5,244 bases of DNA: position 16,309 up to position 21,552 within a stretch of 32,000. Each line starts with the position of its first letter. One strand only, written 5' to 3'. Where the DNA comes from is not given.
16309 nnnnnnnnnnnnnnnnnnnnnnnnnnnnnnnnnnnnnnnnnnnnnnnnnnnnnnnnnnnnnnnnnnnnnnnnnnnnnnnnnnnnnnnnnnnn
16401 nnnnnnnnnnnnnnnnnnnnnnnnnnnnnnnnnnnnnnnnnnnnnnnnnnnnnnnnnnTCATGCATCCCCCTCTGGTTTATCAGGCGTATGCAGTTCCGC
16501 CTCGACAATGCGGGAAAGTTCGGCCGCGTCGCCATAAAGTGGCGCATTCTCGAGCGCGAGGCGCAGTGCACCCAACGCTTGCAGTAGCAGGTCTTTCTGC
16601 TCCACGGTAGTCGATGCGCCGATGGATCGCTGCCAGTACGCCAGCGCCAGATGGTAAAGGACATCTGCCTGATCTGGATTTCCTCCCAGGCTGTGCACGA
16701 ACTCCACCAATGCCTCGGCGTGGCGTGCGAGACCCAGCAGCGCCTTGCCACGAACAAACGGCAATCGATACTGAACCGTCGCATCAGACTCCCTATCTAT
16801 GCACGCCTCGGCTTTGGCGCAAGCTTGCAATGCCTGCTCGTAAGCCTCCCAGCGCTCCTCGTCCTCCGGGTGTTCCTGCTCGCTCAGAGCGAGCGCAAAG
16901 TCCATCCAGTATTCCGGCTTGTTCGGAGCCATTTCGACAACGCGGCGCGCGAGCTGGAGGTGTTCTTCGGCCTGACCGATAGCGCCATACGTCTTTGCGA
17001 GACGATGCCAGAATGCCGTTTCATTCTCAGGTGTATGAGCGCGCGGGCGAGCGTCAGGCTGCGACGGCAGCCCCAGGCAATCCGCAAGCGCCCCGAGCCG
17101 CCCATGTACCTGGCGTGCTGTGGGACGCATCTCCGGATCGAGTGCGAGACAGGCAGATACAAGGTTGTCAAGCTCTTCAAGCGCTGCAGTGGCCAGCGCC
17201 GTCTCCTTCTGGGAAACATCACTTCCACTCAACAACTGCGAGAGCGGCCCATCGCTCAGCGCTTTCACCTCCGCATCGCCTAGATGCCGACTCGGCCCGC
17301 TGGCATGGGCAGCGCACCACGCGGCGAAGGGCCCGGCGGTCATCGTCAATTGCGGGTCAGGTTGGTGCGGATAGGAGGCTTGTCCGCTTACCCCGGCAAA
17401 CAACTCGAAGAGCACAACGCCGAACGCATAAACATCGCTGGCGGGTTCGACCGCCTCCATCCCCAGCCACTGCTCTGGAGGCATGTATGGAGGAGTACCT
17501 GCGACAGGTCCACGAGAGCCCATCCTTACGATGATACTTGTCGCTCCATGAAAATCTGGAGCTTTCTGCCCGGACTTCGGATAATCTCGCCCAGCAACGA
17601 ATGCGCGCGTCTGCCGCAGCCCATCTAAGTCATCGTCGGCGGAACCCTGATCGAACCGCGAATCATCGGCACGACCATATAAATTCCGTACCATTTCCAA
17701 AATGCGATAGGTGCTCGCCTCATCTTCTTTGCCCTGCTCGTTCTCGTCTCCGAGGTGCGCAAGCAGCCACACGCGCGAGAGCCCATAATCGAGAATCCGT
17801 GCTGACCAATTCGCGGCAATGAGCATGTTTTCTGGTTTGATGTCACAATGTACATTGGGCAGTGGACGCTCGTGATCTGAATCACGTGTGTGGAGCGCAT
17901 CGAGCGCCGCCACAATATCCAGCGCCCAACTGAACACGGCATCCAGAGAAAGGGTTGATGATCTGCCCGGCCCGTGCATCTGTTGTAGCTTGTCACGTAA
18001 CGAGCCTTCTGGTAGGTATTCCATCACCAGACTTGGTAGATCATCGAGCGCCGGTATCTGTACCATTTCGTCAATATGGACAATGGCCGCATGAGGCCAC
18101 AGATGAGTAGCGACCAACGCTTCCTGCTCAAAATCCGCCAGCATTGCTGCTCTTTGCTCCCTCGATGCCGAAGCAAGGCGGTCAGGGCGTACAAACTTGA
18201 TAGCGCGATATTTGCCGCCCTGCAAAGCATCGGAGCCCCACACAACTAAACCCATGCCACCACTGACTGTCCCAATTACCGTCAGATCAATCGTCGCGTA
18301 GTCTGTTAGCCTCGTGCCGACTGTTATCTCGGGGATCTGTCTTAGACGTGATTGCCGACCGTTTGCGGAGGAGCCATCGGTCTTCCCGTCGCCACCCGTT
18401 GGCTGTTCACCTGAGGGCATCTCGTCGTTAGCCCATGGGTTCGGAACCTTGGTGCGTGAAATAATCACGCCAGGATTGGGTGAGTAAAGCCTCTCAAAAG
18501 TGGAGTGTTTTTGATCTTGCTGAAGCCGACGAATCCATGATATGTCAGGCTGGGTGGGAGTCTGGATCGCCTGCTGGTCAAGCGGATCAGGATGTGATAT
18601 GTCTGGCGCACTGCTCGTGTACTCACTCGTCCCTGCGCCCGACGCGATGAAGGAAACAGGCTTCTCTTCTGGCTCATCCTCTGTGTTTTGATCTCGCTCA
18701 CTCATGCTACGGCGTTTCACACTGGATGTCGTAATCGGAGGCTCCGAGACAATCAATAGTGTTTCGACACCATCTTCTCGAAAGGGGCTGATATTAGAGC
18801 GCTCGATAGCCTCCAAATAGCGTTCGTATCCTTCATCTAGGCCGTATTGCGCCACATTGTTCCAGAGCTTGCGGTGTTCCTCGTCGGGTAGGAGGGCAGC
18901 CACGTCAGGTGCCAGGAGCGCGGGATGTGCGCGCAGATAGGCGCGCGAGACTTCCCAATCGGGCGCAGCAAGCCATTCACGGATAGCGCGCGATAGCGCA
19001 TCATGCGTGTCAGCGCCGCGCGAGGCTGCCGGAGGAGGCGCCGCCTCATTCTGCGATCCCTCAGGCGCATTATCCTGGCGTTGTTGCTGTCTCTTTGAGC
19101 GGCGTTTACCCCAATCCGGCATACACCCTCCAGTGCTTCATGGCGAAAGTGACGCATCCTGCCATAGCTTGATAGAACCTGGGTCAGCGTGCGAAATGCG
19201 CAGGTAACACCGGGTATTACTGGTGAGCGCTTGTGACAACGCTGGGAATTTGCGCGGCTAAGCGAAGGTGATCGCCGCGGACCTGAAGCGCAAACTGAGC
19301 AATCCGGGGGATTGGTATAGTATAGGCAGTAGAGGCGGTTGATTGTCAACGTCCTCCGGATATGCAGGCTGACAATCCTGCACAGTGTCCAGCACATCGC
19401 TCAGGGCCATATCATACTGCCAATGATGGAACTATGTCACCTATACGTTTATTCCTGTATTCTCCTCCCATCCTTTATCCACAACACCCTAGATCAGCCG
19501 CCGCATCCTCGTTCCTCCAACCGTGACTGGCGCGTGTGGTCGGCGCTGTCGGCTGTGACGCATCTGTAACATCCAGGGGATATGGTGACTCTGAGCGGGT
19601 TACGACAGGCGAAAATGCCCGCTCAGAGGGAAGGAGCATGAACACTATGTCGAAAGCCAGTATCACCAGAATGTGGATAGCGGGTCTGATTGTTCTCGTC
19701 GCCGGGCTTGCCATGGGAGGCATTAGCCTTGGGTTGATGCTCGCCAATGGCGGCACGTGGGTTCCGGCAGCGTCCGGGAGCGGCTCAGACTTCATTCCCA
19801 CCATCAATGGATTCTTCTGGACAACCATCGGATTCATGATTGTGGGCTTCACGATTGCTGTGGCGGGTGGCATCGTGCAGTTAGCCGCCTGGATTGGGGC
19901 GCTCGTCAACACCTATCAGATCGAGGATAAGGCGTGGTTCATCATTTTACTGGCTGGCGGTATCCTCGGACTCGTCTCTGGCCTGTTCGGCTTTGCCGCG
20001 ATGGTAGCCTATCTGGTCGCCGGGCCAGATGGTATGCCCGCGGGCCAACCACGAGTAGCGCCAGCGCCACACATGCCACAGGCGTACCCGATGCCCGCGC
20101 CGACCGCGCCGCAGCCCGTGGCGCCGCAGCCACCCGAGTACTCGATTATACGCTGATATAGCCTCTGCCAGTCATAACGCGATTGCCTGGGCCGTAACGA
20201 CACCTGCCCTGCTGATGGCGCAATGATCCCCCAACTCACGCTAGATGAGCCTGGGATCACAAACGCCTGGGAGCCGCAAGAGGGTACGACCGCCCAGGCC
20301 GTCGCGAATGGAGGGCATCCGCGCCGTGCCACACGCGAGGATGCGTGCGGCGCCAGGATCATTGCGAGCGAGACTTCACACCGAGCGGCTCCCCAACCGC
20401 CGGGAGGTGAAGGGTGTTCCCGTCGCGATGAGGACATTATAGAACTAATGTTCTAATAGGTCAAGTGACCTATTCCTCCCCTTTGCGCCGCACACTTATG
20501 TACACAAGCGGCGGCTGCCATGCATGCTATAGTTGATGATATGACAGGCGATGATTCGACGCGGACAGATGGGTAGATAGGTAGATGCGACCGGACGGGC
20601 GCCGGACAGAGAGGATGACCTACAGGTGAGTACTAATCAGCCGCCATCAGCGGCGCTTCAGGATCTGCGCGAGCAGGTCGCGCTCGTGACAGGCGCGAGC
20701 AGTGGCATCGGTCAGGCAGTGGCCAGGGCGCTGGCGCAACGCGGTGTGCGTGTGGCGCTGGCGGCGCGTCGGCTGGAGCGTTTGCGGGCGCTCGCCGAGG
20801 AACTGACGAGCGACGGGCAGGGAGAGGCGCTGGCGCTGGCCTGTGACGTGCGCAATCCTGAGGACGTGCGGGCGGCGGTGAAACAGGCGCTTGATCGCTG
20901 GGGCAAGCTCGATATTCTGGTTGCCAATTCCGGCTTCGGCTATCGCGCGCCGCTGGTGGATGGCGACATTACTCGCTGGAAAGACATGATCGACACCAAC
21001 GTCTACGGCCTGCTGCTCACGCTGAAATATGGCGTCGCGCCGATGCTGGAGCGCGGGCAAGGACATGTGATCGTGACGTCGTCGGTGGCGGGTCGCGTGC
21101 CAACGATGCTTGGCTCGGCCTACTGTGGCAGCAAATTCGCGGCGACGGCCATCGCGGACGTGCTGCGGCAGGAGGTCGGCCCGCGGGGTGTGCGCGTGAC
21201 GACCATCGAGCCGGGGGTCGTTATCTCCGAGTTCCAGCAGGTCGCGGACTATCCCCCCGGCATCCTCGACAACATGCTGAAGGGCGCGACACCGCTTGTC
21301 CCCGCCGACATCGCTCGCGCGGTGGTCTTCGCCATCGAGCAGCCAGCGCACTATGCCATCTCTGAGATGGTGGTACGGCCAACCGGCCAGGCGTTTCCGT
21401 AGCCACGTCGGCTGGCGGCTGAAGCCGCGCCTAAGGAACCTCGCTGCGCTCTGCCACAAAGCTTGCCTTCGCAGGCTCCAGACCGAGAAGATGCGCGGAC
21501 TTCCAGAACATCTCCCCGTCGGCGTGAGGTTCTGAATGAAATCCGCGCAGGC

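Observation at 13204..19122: Translationally coupled Ser/Thr-kinase-TPR and 2TM-NACHT-HEAT gene pair: candidate undescribed STAND signalling or defence module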

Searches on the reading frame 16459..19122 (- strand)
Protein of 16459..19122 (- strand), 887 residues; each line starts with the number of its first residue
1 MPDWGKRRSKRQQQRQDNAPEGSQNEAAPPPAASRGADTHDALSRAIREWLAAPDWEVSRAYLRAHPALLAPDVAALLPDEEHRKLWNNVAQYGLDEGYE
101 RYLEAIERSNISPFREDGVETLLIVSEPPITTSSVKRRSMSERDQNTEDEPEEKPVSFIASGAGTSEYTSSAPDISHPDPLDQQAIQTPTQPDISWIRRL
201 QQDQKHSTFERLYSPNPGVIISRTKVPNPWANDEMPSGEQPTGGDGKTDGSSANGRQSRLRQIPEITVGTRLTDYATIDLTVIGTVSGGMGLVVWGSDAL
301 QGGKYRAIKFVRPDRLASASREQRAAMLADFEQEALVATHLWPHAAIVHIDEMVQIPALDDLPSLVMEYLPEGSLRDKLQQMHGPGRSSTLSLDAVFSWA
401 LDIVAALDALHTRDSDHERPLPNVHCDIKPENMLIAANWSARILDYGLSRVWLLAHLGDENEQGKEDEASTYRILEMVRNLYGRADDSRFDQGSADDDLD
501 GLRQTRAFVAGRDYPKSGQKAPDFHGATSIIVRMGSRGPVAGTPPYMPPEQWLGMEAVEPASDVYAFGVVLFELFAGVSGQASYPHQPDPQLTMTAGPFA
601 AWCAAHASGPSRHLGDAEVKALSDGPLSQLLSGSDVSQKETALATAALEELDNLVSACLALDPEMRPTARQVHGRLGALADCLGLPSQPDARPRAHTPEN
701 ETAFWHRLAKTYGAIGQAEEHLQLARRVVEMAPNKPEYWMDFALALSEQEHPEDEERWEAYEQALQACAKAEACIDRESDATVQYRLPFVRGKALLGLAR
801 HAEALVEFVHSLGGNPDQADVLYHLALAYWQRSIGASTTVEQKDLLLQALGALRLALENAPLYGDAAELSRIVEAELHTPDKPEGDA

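Call 5: search_protein_families(library=pfam, proteins=[window:16459-19122:-], max_evalue=0.01)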
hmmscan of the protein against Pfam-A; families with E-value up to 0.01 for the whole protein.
window:16459-19122:- (887 aa): 3 families
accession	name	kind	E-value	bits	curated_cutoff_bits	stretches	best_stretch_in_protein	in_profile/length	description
PF00069.31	Pkinase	-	1.6e-23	83.9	31.7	2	287-452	9-148/263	Protein kinase domain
PF07714.23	PK_Tyr_Ser-Thr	-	9.4e-18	64.9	23.1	2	323-452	40-152/258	Protein tyrosine and serine/threonine kinase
PF13431.12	TPR_17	-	0.0013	19.3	24.4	0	725-754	2-31/34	Tetratricopeptide repeat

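Call 6: search_protein_families(library=padloc, proteins=[window:16459-19122:-], max_evalue=0.01)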
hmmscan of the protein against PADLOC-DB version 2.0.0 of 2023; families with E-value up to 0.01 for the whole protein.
window:16459-19122:- (887 aa): 24 families
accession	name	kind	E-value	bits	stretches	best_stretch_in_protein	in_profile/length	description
PDLC04138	mad6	-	2.1e-34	117.4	2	287-451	61-202/659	mads_6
PDLC04042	PD-T4-6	-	2.1e-28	97.8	2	287-451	19-158/292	-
PDLC04053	PD-T4-6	-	3.8e-23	80.4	2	287-451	19-160/311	-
PDLC04061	PD-T4-6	-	4.6e-21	73.9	2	287-450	26-168/510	-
PDLC01088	C3a189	-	1.8e-19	67.8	1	287-579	7-206/840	kinase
PDLC04043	PD-T4-6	-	3.1e-19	67.4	2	287-450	25-163/452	-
PDLC04047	PD-T4-6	-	8.8e-19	65.7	2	282-449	17-158/327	-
PDLC04054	PD-T4-6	-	2.1e-18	64.9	2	287-451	20-160/347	-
PDLC04060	PD-T4-6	-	2.8e-16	57.5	2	287-451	18-157/486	-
PDLC04048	PD-T4-6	-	3.5e-15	54.2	2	287-451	20-160/354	-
PDLC04040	PD-T4-6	-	3.4e-14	50.5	2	287-450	4-150/547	-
PDLC04052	PD-T4-6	-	4.7e-14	50.4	2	288-451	20-162/496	-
PDLC04044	PD-T4-6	-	6e-14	50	2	288-451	43-188/372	-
PDLC03920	MkoA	-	1.2e-13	48.3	1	285-685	15-283/1112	-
PDLC04039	PD-T4-6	-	4.1e-12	43.9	2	535-578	170-212/458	-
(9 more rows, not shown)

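Call 10: find_homologous_proteins(query=window:16459-19122:-)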
Query window:16459-19122:- (887 aa): 60 proteins with E <= 0.001 among 8000 candidates.
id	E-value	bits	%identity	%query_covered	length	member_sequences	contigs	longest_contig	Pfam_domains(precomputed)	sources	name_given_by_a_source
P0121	0.0e+0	2021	100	100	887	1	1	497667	PF07714.24,PF00069.32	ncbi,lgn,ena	-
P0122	2.7e-97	345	41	56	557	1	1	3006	PF07714.24,PF13431.13,PF00069.32,PF00515.35,PF07719.24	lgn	-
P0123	1.0e-11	62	33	20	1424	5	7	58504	PF13431.13,PF23914.2,PF13414.13,PF13176.13,PF13428.13,PF14559.13,PF07714.24,PF00069.32,PF13371.13,PF00515.35,PF03109.23,PF12895.14,PF13424.13,PF21033.5,PF13432.13,PF13181.13,PF07719.24,PF13174.13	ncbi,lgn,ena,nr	ncbi:MAG: tetratricopeptide repeat protein [Caldilineaceae bacterium]|nr:tetratricopeptide repeat pr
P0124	1.0e-8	52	34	21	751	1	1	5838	PF07714.24,PF13431.13,PF00069.32,PF13414.13,PF03109.23,PF13428.13,PF01636.30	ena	-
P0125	4.3e-8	50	50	4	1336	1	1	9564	PF06293.21,PF07714.24,PF13095.13,PF00069.32,PF12330.15,PF03109.23,PF17667.8,PF01636.30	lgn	-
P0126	1.3e-7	48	32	22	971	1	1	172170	PF07714.24,PF00069.32,PF26549.1,PF00930.28,PF03109.23,PF26550.2,PF07676.19,PF01636.30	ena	-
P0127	1.4e-7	48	26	35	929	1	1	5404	PF07714.24,PF00069.32,PF26549.1,PF03109.23,PF26550.2,PF07676.19,PF01636.30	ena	-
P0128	2.6e-7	47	32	21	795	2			PF07714.24,PF00069.32,PF26549.1,PF24814.2,PF03109.23,PF14531.13,PF26550.2,PF07676.19,PF01636.30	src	-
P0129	4.8e-7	46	33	18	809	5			PF07714.24,PF00069.32,PF03109.23,PF13271.12,PF13676.12,PF01636.30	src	-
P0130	5.9e-7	46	35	18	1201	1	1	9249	PF23769.2,PF23586.3,PF13360.14,PF25048.2,PF07865.18,PF23342.2,PF23411.2,PF23215.1,PF02239.23,PF10584.15,PF23770.2,PF23393.3,PF23609.2,PF00069.32,PF24797.2,PF15492.13,PF20426.5,PF25460.2,PF11715.17,PF25178.1,PF23775.2,PF25173.2,PF23383.2,PF25171.2,PF12894.14,PF21031.3,PF24780.2,PF16755.12,PF23761.2,P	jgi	jgi:WD40 repeat protein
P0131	7.6e-7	46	29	19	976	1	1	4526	PF14559.13,PF07714.24,PF13431.13,PF00069.32,PF13414.13,PF00515.35,PF13432.13,PF13428.13,PF13181.13,PF07719.24,PF01636.30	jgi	jgi:eukaryotic-like serine/threonine-protein kinase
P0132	9.7e-7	45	32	21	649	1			PF07714.24,PF00069.32,PF26549.1,PF03109.23,PF07676.19,PF01636.30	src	-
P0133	1.1e-6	45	40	14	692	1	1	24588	PF25048.2,PF23342.2,PF23411.2,PF23393.3,PF23609.2,PF00069.32,PF24797.2,PF20426.5,PF25460.2,PF11715.17,PF25178.1,PF23775.2,PF25173.2,PF23383.2,PF25171.2,PF12894.14,PF04762.19,PF21031.3,PF24780.2,PF16755.12,PF25172.2,PF24782.3,PF08662.18,PF25047.1,PF26550.2,PF23756.2,PF25168.2,PF24105.2,PF24805.2,PF24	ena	-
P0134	1.2e-6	45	30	23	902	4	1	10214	PF07714.24,PF00069.32,PF26549.1,PF26550.2,PF07676.19,PF01636.30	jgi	jgi:eukaryotic-like serine/threonine-protein kinase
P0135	1.4e-6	45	30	18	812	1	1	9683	PF14559.13,PF07714.24,PF13431.13,PF00069.32,PF13371.13,PF00515.35,PF13428.13,PF07719.24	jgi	jgi:tetratricopeptide (TPR) repeat protein/tRNA A-37 threonylcarbamoyl transferase component Bud32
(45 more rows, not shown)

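Call 11: find_encoding_contigs(protein=P0122, flank=10000, max_places=4)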
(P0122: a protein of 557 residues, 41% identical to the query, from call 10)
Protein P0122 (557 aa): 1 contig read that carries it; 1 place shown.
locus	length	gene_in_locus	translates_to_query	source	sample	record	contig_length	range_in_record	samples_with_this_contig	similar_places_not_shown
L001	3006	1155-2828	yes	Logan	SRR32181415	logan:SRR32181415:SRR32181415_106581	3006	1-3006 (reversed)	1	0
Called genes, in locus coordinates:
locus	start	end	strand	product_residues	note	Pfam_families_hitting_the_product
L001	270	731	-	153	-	-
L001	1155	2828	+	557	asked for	PF00069:Pkinase, PF07714:PK_Tyr_Ser-Thr, PF00069:Pkinase, PF07714:PK_Tyr_Ser-Thr (weak), PF13431:TPR_17 (faint), PF00515:TPR_1 (faint), PF07719:TPR_2 (faint)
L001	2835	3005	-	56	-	?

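Call 12: find_encoding_contigs(protein=P0121, flank=10000, max_places=3)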
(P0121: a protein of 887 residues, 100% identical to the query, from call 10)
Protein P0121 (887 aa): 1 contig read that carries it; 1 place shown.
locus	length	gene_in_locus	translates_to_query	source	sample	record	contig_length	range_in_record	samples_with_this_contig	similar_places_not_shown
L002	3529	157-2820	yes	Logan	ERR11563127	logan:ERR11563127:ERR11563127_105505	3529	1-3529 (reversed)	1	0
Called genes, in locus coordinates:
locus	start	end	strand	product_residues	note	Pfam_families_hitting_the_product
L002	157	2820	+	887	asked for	PF00069:Pkinase, PF07714:PK_Tyr_Ser-Thr, PF00069:Pkinase (weak)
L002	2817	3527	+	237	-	?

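Call 35: find_related_loci(query=A2, collection=metagenome_contigs, flank=6000)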
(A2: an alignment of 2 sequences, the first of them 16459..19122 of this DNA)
Query A2 (887 aa) in metagenome_contigs; peptide patterns used: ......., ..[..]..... (x = any residue, [..] = any of these).
600 stretches matched a pattern (row limit reached: there are more); 388 encode a relative of the query (tblastn E <= 1e-3); the best 80 are kept; 80 distinct loci.
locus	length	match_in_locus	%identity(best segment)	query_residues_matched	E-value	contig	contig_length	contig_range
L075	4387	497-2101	29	271-877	4e-42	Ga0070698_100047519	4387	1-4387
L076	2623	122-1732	27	232-830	4e-32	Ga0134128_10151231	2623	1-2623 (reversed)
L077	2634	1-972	30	333-732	3e-25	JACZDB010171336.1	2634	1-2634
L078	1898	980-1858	29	266-606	2e-22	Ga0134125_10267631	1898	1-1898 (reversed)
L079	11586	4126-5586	24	285-842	5e-20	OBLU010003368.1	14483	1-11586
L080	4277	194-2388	28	271-756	6e-18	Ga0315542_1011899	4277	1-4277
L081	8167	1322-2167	28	520-824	1e-15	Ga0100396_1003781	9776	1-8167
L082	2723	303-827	26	331-577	6e-14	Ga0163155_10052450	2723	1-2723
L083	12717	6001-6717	26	520-816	8e-13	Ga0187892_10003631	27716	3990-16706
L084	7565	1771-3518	24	288-769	7e-13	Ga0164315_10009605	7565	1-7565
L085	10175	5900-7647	24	288-769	8e-13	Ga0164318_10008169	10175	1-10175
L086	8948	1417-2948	26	288-577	1e-12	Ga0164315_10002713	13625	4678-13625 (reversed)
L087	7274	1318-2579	26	288-590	7e-12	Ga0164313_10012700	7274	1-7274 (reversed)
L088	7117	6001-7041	29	331-765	1e-11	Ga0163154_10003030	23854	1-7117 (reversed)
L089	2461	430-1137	30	269-592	2e-11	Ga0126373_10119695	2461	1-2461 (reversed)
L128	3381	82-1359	26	282-866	3e-9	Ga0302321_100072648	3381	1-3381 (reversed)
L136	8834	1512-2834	23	285-831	3e-16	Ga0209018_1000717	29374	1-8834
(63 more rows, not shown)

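Call 68: search_solved_structures(query=window:16459-19122:-, max_evalue=0.00001)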
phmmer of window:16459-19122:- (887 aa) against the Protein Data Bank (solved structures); distinct sequences matched with E-value up to 0.00001: 66 (the best 60 are shown).
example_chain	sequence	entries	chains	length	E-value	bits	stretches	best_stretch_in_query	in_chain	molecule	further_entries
9wyr_A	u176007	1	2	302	4.6e-11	44.6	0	359-451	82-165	Chitin elicitor receptor kinase 1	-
9v71_A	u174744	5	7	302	5.7e-11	44.3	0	359-451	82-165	Chitin elicitor receptor kinase 1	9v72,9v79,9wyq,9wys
9v70_A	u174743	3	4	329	7.7e-11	43.9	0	359-451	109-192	Chitin elicitor receptor kinase 1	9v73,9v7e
9ymt_A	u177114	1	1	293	4.1e-10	41.4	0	325-451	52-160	Serine/Threonine Kinase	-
4eqm_A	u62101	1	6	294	4.2e-10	41.4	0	325-451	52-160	Protein kinase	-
3ppz_A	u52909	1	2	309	1.9e-09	39.3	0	333-453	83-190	Serine/threonine-protein kinase CTR1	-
9gb9_A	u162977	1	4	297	3.6e-09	38.3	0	363-451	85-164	LysM type receptor kinase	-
5tos_A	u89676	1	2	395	4.6e-09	38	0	365-452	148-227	Serine/threonine-protein kinase BIK1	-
3f61_A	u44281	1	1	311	8e-09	37.2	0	326-451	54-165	Serine/threonine-protein kinase pknB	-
3p86_A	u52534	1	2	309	9.1e-09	37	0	347-453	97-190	Serine/threonine-protein kinase CTR1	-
3f69_A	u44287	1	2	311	9.2e-09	37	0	326-451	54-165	Serine/threonine-protein kinase pknB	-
6i2p_A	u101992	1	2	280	9.4e-09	37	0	326-451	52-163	Serine/threonine-protein kinase PknB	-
5u94_A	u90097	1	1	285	1.2e-08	36.6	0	327-451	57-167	Serine/threonine-protein kinase PknB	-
6b2p_A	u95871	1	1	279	1.2e-08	36.6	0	327-451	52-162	Serine/threonine-protein kinase PknB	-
3ori_A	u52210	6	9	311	1.3e-08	36.5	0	326-451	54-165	Serine/threonine protein kinase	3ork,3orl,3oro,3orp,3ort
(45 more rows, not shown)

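Call 71: search_protein_families(library=ncbifam, proteins=[window:16459-19122:-], max_evalue=0.01)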
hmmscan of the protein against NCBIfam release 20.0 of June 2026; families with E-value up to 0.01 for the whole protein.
window:16459-19122:- (887 aa): 8 families
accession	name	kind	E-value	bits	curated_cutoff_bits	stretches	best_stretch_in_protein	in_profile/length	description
NF033483.0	PknB_PASTA_kin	equivalog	1.5e-22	80.4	450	2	287-451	17-156/563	Stk1 family PASTA domain-containing Ser/Thr kinase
NF047741.1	antiphage_MADS6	equivalog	2e-18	66.2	460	3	319-477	231-373/612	methylation-associated defense system protein kinase MAD6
TIGR03903.1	TOMM_kin_cyc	equivalog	3.4e-10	38.4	705.75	2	533-577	142-185/1267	TOMM system kinase/cyclase fusion protein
NF038150.1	lanthi_synth_IV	equivalog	2e-09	36.4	650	1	532-609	346-421/851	class IV lanthionine synthetase LanL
NF009651.0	PRK13184.1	equivalog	1.8e-08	32.8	839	1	524-575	175-225/932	serine/threonine-protein kinase PknD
NF052427.1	StpK7MSMEG_1200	equivalog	8.2e-07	27.9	900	0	535-578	164-206/601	serine/threonine protein kinase StpK7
NF053615.1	SerThrKinAfsKStmc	equivalog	4.7e-06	25.5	1300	0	284-449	19-158/809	protein serine/threonine kinase AfsK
NF043056.1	T4SS_LegK1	equivalog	0.0011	17.7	550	0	424-449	211-239/516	Dot/Icm T4SS effector kinase LegK1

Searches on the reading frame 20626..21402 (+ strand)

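Call 32: search_protein_families(library=pfam, proteins=[window:20626-21402:+], max_evalue=0.0001)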
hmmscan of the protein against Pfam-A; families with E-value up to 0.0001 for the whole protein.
window:20626-21402:+ (258 aa): 5 families
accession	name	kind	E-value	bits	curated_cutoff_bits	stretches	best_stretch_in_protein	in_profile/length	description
PF00106.31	adh_short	-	1e-52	178.9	26.6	1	17-205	1-188/195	short chain dehydrogenase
PF13561.12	adh_short_C2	-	5.6e-39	134.5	27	1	23-244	1-224/236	Enoyl-(Acyl carrier protein) reductase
PF08659.16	KR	-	5.5e-13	49.7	22.6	1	19-198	3-177/180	KR domain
PF01370.27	Epimerase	-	3.2e-06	27.2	20.9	0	19-87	1-62/240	NAD dependent epimerase/dehydratase family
PF03435.24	Sacchrp_dh_NADP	-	5.7e-05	23.9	25.1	1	20-96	2-70/129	Saccharopine dehydrogenase NADP binding domain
